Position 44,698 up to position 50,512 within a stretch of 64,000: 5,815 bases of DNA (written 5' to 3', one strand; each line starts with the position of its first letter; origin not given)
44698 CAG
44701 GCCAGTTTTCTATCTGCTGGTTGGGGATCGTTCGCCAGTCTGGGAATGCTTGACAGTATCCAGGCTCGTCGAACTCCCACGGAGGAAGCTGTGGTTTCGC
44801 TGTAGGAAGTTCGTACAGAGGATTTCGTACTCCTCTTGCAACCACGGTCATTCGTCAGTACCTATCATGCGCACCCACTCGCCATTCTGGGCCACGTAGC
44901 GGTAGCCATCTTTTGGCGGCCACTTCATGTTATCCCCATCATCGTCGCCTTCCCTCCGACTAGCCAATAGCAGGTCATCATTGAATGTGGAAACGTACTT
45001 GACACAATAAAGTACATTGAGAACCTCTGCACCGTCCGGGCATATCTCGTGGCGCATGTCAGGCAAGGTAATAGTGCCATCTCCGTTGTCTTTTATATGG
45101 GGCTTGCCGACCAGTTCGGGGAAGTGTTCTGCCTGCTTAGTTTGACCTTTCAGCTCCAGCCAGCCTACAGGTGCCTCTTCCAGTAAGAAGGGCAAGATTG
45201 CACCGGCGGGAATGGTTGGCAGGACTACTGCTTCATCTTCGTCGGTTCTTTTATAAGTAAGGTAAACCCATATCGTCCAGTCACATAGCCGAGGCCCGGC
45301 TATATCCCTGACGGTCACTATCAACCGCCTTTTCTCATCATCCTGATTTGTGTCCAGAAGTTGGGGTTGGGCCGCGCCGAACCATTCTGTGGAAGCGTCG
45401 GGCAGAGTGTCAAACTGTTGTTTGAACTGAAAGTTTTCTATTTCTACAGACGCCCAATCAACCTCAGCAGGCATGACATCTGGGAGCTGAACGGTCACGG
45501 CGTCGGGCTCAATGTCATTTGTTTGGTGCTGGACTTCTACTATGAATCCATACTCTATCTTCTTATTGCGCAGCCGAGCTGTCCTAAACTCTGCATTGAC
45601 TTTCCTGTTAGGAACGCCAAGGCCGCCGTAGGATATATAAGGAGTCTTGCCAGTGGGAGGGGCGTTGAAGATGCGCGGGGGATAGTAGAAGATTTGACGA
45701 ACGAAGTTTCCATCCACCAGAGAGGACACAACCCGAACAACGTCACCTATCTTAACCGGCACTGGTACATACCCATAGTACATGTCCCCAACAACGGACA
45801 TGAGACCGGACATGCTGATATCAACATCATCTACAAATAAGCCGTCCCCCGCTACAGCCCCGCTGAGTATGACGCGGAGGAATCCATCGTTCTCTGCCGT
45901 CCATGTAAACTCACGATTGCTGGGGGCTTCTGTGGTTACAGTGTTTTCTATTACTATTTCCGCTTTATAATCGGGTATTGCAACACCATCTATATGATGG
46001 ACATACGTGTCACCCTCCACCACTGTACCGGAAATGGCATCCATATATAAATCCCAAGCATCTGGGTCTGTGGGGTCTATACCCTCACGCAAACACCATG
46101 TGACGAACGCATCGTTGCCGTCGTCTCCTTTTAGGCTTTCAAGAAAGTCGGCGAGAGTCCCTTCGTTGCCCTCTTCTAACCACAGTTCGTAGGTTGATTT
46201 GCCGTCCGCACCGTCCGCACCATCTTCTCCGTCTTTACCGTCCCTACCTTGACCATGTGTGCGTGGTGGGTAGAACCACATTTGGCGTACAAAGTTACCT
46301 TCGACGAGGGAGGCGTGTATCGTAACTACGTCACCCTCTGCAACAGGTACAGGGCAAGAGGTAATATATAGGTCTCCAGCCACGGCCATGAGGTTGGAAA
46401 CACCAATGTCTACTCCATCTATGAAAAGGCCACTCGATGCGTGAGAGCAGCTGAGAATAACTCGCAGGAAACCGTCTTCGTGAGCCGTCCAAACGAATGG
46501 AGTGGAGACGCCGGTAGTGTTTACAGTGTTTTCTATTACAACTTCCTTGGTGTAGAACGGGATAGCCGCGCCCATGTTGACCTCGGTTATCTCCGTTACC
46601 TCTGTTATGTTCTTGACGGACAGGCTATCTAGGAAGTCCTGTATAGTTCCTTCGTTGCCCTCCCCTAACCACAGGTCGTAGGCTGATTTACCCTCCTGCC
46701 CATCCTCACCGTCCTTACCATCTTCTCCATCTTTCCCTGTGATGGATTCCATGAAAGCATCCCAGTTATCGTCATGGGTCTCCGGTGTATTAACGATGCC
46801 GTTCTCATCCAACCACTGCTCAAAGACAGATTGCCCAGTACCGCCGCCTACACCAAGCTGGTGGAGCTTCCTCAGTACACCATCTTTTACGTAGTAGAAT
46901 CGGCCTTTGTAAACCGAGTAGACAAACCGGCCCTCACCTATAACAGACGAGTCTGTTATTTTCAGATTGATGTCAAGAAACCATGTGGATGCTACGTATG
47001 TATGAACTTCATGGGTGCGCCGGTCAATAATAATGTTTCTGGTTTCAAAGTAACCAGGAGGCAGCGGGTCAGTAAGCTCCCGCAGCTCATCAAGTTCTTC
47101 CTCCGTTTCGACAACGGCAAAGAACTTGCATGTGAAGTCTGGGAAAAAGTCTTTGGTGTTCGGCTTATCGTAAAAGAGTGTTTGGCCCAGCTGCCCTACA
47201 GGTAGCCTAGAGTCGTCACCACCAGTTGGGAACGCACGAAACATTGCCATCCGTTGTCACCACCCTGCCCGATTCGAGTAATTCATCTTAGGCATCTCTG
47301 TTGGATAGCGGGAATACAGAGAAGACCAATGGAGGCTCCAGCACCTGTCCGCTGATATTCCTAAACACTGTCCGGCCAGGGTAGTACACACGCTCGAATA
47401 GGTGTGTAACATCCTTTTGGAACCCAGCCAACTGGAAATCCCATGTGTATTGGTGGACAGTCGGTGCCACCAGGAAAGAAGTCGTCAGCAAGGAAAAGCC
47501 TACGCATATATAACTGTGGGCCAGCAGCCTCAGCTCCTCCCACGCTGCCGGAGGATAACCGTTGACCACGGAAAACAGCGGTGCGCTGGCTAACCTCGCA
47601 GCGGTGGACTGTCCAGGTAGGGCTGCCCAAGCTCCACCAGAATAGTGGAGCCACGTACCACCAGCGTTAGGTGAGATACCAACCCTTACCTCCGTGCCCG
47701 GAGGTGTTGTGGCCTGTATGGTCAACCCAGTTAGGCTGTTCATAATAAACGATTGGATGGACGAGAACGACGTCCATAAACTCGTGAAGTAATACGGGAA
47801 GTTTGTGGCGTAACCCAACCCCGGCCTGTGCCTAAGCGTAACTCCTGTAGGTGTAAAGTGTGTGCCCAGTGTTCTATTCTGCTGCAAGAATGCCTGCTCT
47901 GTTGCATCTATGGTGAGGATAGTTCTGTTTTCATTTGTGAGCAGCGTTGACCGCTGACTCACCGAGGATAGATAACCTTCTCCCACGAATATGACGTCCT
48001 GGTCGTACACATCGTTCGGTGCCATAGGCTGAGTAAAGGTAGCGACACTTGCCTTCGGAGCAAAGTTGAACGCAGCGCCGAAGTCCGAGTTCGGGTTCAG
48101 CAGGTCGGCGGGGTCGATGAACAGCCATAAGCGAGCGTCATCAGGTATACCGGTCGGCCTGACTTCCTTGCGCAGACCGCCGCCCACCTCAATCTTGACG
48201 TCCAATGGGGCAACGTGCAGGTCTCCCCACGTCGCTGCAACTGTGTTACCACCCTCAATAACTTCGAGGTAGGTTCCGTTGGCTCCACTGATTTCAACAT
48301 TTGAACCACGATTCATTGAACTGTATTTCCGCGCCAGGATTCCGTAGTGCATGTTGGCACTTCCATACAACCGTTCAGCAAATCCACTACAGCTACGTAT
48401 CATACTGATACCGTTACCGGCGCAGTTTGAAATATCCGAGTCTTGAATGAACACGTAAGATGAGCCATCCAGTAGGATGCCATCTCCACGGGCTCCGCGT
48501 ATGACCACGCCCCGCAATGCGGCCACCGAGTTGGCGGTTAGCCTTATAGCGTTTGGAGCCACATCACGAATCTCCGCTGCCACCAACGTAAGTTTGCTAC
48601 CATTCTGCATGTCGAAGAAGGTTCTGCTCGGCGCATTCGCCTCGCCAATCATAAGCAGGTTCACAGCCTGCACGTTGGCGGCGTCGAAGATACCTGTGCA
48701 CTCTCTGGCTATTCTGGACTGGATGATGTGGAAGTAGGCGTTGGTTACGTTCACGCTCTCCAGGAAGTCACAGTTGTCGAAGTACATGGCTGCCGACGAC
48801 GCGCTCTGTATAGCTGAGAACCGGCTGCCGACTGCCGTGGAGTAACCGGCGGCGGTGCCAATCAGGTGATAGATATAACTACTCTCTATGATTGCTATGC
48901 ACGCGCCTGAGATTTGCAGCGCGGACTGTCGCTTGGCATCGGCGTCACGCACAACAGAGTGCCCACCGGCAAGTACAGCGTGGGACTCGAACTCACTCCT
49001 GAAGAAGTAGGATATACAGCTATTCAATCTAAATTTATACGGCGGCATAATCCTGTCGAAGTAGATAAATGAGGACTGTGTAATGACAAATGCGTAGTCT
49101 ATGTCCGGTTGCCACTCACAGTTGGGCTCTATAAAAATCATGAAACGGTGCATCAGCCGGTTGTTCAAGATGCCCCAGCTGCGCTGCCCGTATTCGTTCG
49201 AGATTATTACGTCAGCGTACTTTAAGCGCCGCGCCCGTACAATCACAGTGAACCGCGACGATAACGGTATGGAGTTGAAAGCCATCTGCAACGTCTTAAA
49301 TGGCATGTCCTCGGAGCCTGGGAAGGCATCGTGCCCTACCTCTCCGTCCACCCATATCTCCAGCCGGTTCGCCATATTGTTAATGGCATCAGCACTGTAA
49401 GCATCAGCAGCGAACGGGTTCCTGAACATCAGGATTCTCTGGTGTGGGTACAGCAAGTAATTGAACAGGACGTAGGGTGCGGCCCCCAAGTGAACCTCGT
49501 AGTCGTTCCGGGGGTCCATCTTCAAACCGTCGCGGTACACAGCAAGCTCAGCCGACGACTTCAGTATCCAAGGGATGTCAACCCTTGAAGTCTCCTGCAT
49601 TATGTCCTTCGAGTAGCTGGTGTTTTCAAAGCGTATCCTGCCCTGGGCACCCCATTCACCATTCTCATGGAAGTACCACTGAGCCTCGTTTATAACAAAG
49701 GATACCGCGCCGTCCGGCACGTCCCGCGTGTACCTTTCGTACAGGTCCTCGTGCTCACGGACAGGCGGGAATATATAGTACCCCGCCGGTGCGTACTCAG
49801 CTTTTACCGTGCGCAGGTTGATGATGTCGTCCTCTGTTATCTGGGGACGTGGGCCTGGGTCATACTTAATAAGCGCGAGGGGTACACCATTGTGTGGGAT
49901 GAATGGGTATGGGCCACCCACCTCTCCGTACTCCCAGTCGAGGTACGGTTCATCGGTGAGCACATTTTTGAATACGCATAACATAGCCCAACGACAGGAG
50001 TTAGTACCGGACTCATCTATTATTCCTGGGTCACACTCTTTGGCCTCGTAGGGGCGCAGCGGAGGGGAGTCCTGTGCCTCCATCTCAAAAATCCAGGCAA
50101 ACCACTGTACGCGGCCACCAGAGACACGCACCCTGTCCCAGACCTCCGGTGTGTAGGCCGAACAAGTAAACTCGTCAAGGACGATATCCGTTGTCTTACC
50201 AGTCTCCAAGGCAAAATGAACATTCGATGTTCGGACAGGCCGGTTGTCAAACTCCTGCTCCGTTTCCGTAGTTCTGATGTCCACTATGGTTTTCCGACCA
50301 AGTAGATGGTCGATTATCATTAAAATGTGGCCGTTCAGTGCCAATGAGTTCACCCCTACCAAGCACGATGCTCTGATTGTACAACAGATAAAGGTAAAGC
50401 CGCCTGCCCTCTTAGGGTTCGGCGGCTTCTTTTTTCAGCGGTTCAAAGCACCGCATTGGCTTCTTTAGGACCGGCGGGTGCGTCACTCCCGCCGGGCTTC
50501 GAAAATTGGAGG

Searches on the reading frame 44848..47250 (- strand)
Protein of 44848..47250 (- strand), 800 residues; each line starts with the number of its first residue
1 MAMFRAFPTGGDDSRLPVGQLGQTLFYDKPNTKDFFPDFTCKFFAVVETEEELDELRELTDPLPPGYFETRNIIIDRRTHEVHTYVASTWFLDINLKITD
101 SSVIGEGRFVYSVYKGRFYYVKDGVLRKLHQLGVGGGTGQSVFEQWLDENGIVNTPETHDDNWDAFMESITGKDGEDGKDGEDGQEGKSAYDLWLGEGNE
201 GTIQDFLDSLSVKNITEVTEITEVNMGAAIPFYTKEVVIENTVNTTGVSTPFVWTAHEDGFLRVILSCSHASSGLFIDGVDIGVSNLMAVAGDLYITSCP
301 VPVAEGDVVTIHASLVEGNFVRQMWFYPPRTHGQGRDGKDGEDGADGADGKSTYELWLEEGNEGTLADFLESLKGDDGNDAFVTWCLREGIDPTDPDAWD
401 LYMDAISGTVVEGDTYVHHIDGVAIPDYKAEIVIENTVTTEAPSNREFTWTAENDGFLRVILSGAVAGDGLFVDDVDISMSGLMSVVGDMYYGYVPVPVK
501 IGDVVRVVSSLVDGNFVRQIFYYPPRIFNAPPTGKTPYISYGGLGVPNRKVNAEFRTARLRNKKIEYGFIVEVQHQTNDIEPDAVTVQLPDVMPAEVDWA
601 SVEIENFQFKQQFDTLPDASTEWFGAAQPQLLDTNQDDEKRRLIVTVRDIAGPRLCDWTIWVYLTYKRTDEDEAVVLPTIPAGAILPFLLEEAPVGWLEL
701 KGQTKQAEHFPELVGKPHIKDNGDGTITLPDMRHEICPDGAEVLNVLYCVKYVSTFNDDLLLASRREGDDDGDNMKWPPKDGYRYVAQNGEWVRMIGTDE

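Call 9: search_dna_similar(query=window:44848-47250:-, collection=phages, mode=protein)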
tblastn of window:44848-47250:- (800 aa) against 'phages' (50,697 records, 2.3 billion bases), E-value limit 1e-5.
No match.

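Call 10: search_protein_families(library=pfam, proteins=[window:44848-47250:-], max_evalue=0.01)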
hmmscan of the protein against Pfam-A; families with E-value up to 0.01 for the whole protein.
window:44848-47250:- (800 aa): 1 family
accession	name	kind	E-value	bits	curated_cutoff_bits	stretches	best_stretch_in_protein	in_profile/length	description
PF07484.17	Collar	-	1.8e-06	28.3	24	1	683-735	1-55/57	Phage Tail Collar Domain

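Call 11: search_protein_families(library=phrogs, proteins=[window:44848-47250:-], max_evalue=0.01)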
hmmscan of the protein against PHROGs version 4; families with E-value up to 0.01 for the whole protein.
window:44848-47250:- (800 aa): 18 families
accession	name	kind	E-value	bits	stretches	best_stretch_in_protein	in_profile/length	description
phrog_25979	-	unknown function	3.7e-18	66.5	2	334-382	164-212/521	-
phrog_15437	-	tail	8.4e-18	65.3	2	335-379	277-321/656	tail fiber protein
phrog_13286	-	tail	6.7e-16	58.8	2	336-380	56-100/662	tail protein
phrog_19976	-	tail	1.9e-11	44.9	2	338-380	97-139/256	tail assembly protein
phrog_22483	-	unknown function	2.3e-11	44.4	2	340-387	25-72/306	-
phrog_14029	-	unknown function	3.8e-11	42.5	2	333-381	120-168/1115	-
phrog_19864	-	unknown function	2.5e-08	33.1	2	164-213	103-149/1268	-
phrog_1806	-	tail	1e-05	26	0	171-198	214-241/276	collagen like minor tail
phrog_15433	-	tail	1.1e-05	25.1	1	345-394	71-119/798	tail sheath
phrog_1858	-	tail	2.4e-05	23.4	1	679-735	137-198/1018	tail fiber protein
phrog_523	-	tail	4.7e-05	23.3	1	678-733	484-532/673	tail collar fiber protein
phrog_33894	-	unknown function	6.9e-05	22.5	0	344-379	147-183/727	-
phrog_18350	-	tail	0.0001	23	0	326-353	99-126/253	tail fiber protein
phrog_14307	-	unknown function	0.00032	21.4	1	680-735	48-96/137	-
phrog_18118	-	unknown function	0.002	19.5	0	353-382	57-86/91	-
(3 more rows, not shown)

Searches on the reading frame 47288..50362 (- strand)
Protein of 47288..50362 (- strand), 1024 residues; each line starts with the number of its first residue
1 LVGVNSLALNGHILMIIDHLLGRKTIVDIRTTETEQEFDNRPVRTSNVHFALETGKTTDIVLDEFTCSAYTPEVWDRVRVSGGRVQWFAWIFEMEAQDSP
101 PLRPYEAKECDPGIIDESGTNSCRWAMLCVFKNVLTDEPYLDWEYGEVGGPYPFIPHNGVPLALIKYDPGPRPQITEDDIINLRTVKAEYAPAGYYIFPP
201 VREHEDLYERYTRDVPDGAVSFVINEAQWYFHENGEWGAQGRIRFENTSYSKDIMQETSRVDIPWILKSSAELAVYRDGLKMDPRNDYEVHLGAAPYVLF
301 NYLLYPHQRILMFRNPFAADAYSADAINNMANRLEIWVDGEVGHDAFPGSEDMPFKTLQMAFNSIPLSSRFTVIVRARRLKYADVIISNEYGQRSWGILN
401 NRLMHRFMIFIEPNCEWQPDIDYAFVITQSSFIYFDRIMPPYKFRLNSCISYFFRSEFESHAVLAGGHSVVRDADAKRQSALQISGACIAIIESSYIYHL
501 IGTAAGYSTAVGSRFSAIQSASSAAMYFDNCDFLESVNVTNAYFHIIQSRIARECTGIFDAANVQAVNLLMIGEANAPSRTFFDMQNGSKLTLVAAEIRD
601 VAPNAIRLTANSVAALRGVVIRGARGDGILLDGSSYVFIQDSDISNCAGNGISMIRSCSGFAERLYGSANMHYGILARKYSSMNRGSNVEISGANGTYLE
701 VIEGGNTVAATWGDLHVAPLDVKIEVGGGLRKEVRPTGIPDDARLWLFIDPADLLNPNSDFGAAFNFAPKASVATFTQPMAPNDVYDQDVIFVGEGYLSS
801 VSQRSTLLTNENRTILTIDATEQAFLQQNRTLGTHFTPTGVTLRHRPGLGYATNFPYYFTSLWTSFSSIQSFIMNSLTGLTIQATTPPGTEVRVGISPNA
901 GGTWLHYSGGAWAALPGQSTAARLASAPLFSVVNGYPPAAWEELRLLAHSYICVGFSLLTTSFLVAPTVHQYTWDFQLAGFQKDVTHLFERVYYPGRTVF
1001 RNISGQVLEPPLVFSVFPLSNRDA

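Call 10: search_protein_families(library=pfam, proteins=[window:47288-50362:-], max_evalue=0.01)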
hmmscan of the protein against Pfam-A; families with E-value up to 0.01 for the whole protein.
window:47288-50362:- (1024 aa): 1 family
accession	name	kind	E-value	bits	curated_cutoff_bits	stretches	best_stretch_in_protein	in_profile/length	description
PF13229.12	Beta_helix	-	4e-07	30.2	25.9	1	587-700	7-119/158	Right handed beta helix region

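Call 11: search_protein_families(library=phrogs, proteins=[window:47288-50362:-], max_evalue=0.01)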
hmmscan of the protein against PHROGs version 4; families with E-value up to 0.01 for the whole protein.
window:47288-50362:- (1024 aa): 1 family
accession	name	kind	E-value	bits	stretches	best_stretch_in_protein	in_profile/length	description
phrog_4577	-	tail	2.8e-05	24.5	1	328-370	115-158/340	tail protein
